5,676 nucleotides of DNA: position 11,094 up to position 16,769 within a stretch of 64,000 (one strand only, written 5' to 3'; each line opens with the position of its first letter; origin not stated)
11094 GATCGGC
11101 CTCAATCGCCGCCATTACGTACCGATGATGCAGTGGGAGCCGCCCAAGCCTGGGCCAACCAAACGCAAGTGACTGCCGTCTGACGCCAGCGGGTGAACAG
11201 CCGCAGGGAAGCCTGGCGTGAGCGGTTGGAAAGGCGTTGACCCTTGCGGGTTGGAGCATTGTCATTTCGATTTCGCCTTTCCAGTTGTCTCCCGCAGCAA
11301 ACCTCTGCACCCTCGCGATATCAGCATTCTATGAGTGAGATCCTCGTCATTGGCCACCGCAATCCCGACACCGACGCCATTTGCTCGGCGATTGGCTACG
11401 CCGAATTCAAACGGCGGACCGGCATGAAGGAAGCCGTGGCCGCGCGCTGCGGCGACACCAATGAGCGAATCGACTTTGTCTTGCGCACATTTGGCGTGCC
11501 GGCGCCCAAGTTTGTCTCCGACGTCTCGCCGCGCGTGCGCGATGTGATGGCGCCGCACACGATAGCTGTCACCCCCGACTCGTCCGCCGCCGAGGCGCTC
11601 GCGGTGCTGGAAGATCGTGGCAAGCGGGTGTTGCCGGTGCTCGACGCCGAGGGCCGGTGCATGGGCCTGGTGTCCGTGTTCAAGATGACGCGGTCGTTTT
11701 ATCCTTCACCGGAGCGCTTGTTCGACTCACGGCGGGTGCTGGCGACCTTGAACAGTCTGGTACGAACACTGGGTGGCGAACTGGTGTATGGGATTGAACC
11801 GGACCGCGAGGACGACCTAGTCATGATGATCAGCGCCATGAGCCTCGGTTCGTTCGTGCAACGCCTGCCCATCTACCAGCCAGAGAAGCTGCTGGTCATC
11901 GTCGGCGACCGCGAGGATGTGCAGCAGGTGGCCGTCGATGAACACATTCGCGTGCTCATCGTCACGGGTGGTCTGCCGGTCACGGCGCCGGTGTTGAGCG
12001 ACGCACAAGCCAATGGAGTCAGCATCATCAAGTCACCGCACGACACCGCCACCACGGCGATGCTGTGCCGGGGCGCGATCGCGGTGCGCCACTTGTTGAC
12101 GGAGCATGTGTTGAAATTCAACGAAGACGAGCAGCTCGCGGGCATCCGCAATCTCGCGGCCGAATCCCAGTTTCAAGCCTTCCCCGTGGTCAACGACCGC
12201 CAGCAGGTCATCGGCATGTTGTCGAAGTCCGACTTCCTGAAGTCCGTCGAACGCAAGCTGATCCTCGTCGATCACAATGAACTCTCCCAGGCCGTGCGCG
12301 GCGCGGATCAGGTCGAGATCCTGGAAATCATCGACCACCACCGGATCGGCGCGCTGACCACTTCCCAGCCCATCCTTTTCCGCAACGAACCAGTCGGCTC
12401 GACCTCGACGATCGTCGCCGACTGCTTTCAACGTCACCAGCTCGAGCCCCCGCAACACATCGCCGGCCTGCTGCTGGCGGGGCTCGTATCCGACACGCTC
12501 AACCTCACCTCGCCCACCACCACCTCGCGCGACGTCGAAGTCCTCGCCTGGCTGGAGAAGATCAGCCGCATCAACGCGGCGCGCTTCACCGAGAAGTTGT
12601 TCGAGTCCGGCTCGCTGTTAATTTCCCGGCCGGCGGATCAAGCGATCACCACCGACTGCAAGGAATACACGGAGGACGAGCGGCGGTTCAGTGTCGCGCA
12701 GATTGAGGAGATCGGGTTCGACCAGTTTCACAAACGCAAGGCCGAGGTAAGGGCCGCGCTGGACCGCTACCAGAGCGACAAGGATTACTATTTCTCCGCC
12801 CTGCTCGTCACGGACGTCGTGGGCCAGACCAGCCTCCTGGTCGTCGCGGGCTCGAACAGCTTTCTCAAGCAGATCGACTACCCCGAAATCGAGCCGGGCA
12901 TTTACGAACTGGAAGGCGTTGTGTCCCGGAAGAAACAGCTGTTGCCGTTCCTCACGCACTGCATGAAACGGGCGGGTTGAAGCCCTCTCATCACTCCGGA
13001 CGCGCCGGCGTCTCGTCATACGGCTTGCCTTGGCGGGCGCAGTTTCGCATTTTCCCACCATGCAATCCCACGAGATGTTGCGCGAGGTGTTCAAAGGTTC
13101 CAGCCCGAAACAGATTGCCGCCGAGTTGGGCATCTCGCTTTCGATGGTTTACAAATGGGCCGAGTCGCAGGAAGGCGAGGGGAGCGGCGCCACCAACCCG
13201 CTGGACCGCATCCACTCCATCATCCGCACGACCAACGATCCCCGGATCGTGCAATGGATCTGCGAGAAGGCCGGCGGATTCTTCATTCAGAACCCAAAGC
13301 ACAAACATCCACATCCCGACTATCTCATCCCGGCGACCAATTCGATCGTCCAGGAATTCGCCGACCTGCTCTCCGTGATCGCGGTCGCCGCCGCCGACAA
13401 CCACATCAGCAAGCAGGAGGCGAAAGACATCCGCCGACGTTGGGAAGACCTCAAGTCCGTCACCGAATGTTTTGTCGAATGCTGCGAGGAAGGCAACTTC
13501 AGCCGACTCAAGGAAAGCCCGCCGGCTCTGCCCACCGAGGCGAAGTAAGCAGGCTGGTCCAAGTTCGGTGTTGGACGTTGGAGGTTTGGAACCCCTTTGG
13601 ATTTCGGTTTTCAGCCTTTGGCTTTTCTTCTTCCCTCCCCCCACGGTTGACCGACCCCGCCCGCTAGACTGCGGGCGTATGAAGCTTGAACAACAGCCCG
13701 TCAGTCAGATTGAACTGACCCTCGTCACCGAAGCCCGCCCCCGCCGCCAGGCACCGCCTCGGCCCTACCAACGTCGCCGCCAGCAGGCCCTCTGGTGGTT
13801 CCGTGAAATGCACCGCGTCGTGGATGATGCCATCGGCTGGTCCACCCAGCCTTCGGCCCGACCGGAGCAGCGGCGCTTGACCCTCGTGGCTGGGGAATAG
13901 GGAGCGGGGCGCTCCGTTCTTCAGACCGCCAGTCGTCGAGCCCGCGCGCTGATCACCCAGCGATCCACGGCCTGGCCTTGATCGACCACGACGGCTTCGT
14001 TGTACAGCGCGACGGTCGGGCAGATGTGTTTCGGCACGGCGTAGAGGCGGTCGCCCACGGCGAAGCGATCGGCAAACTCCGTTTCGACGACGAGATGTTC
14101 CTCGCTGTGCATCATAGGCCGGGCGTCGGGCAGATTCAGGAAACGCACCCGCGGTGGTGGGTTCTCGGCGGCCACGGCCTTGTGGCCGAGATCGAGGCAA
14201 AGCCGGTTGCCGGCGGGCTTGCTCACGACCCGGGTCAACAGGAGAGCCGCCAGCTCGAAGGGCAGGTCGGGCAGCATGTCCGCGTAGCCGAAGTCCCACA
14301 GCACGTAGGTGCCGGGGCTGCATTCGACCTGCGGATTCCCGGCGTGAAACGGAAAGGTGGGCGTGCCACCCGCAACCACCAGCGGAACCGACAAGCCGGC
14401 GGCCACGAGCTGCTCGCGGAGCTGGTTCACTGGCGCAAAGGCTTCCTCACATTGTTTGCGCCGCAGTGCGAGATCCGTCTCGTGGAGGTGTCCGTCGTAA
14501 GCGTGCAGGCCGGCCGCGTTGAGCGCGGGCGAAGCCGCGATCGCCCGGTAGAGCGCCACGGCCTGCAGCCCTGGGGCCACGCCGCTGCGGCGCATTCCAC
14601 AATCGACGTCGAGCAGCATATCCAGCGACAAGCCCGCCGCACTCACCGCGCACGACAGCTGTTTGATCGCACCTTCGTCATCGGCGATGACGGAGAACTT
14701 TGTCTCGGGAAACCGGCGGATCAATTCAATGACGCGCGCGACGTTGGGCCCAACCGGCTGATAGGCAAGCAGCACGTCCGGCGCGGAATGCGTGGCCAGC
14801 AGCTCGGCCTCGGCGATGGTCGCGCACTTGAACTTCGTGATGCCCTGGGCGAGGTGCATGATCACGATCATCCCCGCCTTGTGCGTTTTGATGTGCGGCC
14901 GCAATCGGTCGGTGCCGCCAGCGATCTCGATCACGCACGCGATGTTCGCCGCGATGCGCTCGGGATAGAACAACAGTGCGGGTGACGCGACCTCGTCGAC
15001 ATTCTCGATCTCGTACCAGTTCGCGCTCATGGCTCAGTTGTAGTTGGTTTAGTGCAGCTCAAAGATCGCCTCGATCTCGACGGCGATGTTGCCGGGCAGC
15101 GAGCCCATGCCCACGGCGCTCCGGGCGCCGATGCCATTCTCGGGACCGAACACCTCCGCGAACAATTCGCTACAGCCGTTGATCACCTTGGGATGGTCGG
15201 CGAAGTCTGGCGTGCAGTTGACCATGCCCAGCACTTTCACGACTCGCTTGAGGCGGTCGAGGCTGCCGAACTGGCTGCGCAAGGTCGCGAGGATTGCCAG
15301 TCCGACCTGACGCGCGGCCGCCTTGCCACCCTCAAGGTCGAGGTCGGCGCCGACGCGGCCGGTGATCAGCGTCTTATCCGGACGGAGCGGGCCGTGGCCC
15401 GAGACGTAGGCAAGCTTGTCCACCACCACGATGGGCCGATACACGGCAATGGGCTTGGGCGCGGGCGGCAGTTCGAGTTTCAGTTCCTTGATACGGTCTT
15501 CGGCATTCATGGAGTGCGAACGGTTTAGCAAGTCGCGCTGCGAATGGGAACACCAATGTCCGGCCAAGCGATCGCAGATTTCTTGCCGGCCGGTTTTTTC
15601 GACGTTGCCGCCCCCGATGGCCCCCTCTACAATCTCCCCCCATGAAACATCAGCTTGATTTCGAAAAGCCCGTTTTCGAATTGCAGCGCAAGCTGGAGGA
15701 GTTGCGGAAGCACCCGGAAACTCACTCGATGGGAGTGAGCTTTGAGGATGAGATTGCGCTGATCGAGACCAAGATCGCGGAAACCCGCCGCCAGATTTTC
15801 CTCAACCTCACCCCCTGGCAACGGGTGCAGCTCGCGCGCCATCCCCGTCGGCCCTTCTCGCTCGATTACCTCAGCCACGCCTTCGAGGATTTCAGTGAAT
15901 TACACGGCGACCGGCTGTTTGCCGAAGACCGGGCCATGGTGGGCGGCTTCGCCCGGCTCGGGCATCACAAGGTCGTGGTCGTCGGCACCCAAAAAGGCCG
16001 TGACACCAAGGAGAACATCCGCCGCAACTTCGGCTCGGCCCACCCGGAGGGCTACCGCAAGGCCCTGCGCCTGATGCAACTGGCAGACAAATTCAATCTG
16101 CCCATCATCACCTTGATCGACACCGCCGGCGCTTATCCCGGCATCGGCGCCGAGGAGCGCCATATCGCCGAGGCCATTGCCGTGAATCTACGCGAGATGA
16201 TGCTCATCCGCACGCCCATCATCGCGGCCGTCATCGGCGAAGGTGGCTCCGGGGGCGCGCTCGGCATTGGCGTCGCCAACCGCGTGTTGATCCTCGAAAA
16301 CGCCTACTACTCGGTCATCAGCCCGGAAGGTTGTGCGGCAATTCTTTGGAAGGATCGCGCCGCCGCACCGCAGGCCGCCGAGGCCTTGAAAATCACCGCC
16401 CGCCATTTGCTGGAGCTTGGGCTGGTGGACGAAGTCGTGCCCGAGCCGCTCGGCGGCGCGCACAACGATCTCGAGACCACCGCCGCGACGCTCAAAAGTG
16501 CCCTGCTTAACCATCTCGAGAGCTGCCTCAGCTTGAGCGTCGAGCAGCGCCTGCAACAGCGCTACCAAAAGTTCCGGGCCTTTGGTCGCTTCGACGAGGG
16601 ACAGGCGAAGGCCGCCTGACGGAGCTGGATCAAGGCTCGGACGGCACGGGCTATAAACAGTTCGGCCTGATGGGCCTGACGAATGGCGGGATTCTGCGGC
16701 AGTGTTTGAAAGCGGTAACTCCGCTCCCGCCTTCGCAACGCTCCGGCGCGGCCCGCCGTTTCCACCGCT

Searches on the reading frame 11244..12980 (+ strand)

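Call 67: search_protein_families(library=pfam, proteins=[window:11244-12980:+], max_evalue=0.001)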
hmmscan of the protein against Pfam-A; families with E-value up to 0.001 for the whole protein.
window:11244-12980:+ (578 aa): 4 families
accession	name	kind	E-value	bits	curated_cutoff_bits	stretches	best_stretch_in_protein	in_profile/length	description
PF01368.27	DHH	-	5.6e-23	82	28.1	1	33-413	2-124/125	DHH family, N-terminal domain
PF02833.19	DHHA2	-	1.7e-20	74.1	27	1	451-572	2-125/126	DHHA2 domain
PF07085.17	DRTGG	-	2.1e-20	72.9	25.2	1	172-274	2-101/105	DRTGG domain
PF00571.33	CBS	-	2.3e-15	57.1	24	2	98-145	1-48/57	CBS domain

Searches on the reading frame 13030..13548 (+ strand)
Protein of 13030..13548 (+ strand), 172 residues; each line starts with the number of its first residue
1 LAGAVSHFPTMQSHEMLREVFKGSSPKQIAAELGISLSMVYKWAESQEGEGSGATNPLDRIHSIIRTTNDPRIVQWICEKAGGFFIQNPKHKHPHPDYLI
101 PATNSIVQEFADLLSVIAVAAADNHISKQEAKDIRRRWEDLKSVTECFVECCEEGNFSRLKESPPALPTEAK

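Call 99: search_protein_families(library=pfam, proteins=[window:13030-13548:+], max_evalue=0.0001)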
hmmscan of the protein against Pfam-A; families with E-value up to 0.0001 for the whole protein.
window:13030-13548:+ (172 aa): 3 families
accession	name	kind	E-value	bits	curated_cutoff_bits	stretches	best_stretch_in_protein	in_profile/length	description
PF06892.16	Phage_CP76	-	2.4e-08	34.4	26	1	18-140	8-131/146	Phage regulatory protein CII (CP76)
PF13384.12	HTH_23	-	1.4e-05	25.1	24.6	0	23-46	17-40/50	Homeodomain-like domain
PF13518.12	HTH_28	-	9.5e-05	22.8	25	0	15-57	4-46/52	Helix-turn-helix domain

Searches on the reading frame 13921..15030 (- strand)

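Call 67: search_protein_families(library=pfam, proteins=[window:13921-15030:-], max_evalue=0.001)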
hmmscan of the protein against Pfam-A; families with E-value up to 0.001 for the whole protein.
window:13921-15030:- (369 aa): 2 families
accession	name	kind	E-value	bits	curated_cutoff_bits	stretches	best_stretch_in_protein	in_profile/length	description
PF01168.26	Ala_racemase_N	-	2.4e-19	70.4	24.1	1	24-240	4-212/220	Alanine racemase, N-terminal domain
PF14031.13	D-ser_dehydrat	-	5.5e-18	65.8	22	1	261-349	1-97/97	Putative serine dehydratase domain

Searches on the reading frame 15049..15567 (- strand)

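Call 67: search_protein_families(library=pfam, proteins=[window:15049-15567:-], max_evalue=0.001)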
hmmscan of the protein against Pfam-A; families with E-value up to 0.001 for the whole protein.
window:15049-15567:- (172 aa): 2 families
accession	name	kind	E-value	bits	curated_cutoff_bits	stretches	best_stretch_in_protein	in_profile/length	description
PF14588.11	YjgF_endoribonc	-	6.2e-16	59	35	1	24-149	2-126/148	YjgF/chorismate_mutase-like, putative endoribonuclease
PF01042.26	Ribonuc_L-PSP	-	2.5e-10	40.8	27.3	1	36-168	4-118/121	Endoribonuclease L-PSP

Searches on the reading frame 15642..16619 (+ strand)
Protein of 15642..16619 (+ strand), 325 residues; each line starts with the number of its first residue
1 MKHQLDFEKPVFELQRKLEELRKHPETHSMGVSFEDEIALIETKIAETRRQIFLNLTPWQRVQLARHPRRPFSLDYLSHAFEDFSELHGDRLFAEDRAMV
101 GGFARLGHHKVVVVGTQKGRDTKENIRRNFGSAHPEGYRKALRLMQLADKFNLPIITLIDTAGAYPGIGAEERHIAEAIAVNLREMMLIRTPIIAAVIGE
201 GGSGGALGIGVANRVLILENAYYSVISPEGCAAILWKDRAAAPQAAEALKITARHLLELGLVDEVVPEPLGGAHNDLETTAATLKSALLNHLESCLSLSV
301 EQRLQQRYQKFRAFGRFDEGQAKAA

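Call 19: find_related_loci(query=window:15642-16619:+, collection=genome_contigs, flank=10000)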
Query window:15642-16619:+ (325 aa) in genome_contigs; peptide patterns used: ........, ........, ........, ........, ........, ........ (x = any residue, [..] = any of these).
600 stretches matched a pattern (row limit reached: there are more); 599 encode a relative of the query (tblastn E <= 1e-3); the best 80 are kept; 80 distinct loci.
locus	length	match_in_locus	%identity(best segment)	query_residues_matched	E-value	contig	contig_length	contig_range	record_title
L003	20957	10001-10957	79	1-319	2e-159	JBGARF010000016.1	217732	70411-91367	MAG: Limisphaerales bacterium isolate MAG_MBR_H10.46 MBRH10-46_opera_contig_245, whole genome shotgun sequence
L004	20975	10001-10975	80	1-325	2e-159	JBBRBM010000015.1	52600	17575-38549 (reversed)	MAG: Verrucomicrobiota bacterium isolate Co_metawrap_2342 Cmw_2342_k141_3050112_length_52600_cov_9.9695, whole genome sh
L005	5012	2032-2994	77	1-321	2e-160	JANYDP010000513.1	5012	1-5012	MAG: Verrucomicrobia bacterium isolate 336R_metabinner_71_sub 336R_k141_969477, whole genome shotgun sequence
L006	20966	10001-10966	75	1-322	6e-157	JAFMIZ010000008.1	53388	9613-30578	MAG: Pedosphaera sp. isolate DEBay_Sum019D_L_G_12 NODE_295_length_53388_cov_9.687998, whole genome shotgun sequence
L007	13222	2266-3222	80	1-319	3e-156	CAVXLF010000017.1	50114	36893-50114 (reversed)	MAG: uncultured Verrucomicrobiae bacterium isolate MFD04780.bin.2.37 genome assembly, contig: contig_27656, whole genome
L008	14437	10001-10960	75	1-320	3e-155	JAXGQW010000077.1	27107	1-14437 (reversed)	MAG: Verrucomicrobiota bacterium isolate AnMBR.bin335 bin335_77, whole genome shotgun sequence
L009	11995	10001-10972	78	1-324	1e-154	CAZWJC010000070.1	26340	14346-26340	MAG TPA_asm: uncultured Verrucomicrobiota bacterium isolate SRP220891_co2_456 genome assembly, contig: NODE_2841_length_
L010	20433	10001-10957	78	1-319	8e-155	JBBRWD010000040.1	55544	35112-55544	MAG: Limisphaerales bacterium isolate La4_concoct.005 La4_concoct.005_K_1074548_L_55544_cov_52.7667, whole genome shotgu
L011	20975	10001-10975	74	1-325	9e-155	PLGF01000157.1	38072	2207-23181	MAG: Verrucomicrobiales bacterium isolate bog_1405 73.20110800_S3D.48_contig_5210, whole genome shotgun sequence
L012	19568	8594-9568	75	1-325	4e-154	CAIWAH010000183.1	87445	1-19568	MAG: uncultured Verrucomicrobia bacterium isolate LaPlata_bin-1618 genome assembly, contig: bin-1618:183/411, whole geno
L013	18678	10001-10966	75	1-322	5e-154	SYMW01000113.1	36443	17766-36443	MAG: Verrucomicrobiales bacterium isolate F1-80-MAGs106 F1-80__c244297, whole genome shotgun sequence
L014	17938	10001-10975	78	1-325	1e-153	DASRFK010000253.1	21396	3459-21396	MAG TPA_asm: Verrucomicrobiia bacterium isolate SMAG_U10030 k141_277043, whole genome shotgun sequence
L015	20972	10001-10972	76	1-324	1e-153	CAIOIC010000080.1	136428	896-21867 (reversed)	MAG: uncultured Verrucomicrobia subdivision 3 bacterium isolate KTt_bin-0432 genome assembly, contig: bin-0432:080/136,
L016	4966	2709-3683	74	1-325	1e-155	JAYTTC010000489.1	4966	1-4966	MAG: Verrucomicrobiales bacterium isolate GFS_5300 GFS_5300_488, whole genome shotgun sequence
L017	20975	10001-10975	77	1-325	4e-153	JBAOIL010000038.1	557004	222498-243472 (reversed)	MAG: Verrucomicrobiota bacterium isolate AS_Ams2_Bin42 np2-np3_contig_906, whole genome shotgun sequence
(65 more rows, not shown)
